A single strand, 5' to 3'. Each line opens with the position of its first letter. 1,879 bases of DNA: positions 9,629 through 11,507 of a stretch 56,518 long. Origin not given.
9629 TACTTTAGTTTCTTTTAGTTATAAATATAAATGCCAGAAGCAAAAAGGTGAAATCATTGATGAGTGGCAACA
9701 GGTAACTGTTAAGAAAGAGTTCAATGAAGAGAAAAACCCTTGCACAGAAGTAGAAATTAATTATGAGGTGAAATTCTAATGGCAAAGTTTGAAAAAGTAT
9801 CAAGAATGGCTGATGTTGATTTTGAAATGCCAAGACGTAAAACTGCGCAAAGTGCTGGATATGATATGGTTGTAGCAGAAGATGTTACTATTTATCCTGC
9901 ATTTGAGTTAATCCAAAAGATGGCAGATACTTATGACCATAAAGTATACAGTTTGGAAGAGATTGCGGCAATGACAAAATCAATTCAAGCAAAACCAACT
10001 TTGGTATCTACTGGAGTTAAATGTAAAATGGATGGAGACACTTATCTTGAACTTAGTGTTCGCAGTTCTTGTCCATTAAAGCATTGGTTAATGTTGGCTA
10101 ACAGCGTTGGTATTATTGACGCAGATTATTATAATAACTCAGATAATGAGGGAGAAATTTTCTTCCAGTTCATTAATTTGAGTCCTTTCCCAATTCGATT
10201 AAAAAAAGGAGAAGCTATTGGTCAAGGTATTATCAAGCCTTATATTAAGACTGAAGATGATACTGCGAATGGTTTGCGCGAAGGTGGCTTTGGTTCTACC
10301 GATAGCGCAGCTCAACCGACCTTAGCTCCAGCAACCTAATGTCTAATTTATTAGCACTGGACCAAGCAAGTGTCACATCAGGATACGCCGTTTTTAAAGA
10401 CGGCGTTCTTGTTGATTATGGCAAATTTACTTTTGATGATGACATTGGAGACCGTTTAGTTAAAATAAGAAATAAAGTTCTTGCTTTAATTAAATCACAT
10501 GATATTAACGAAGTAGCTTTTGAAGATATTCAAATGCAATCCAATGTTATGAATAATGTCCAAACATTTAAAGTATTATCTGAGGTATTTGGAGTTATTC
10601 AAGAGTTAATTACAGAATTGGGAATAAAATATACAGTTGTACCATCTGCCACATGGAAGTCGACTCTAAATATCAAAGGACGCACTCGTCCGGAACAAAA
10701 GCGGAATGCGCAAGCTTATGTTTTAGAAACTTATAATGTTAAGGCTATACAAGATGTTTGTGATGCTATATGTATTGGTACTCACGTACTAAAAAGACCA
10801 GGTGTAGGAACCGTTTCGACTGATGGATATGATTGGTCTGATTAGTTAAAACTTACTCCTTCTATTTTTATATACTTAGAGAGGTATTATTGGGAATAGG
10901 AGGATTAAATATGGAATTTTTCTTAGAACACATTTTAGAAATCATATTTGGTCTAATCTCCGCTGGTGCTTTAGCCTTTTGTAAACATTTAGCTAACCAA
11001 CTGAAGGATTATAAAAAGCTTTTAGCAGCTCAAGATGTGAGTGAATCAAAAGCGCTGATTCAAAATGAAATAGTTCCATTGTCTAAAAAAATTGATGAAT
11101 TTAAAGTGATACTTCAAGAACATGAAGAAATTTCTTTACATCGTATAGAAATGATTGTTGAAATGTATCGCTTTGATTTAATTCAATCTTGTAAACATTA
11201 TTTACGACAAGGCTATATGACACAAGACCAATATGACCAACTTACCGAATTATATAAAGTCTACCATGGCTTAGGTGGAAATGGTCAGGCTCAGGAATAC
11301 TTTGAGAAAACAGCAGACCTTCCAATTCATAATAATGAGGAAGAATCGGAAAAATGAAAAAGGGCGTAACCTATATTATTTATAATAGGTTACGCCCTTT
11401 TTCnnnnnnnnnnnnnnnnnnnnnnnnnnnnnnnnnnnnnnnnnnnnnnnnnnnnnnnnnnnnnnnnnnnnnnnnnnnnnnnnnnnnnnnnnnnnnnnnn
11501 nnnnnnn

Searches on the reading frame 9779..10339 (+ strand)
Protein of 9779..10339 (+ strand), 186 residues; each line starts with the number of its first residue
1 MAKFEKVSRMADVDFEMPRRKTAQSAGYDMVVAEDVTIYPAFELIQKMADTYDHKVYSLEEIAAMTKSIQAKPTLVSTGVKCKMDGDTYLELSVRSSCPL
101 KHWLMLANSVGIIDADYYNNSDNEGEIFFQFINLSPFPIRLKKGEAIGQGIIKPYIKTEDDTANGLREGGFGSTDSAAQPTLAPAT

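Call 9: search_protein_families(library=phrogs, proteins=[window:9779-10339:+], max_evalue=0.001)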
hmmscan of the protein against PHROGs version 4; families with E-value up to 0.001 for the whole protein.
window:9779-10339:+ (186 aa): 1 family
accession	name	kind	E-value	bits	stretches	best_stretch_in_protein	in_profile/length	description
phrog_135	-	DNA, RNA and nucleotide metabolism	3.5e-35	123.4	1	14-179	155-294/463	dUTPase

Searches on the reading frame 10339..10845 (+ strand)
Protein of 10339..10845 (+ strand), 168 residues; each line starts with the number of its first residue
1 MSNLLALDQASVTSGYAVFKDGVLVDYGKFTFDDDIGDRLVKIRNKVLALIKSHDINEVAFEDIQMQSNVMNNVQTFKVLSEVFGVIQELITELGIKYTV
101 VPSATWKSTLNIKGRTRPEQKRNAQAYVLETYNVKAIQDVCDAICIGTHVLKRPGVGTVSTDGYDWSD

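Call 9: search_protein_families(library=phrogs, proteins=[window:10339-10845:+], max_evalue=0.001)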
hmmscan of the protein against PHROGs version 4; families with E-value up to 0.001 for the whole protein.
window:10339-10845:+ (168 aa): 4 families
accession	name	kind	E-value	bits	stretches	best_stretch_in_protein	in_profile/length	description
phrog_159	-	DNA, RNA and nucleotide metabolism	4.5e-17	63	1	3-155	89-251/330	RuvC-like Holliday junction resolvase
phrog_827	-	DNA, RNA and nucleotide metabolism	7.9e-17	62.9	1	4-150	3-155/161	Holliday junction resolvase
phrog_1770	-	DNA, RNA and nucleotide metabolism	5.8e-11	43.6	1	13-149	15-146/158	Holliday junction resolvase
phrog_3875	-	DNA, RNA and nucleotide metabolism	0.00035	21.7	1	24-119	27-118/153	RuvC-like Holliday junction resolvase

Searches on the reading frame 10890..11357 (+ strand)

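Call 9: search_protein_families(library=phrogs, proteins=[window:10890-11357:+], max_evalue=0.001)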
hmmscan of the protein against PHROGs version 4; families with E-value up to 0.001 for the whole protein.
window:10890-11357:+ (155 aa): 2 families
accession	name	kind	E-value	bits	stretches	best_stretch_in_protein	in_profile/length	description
phrog_4105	-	unknown function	7.5e-18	65.7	1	76-150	28-102/103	-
phrog_4257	-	unknown function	5.9e-14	53.5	1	34-150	21-137/138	-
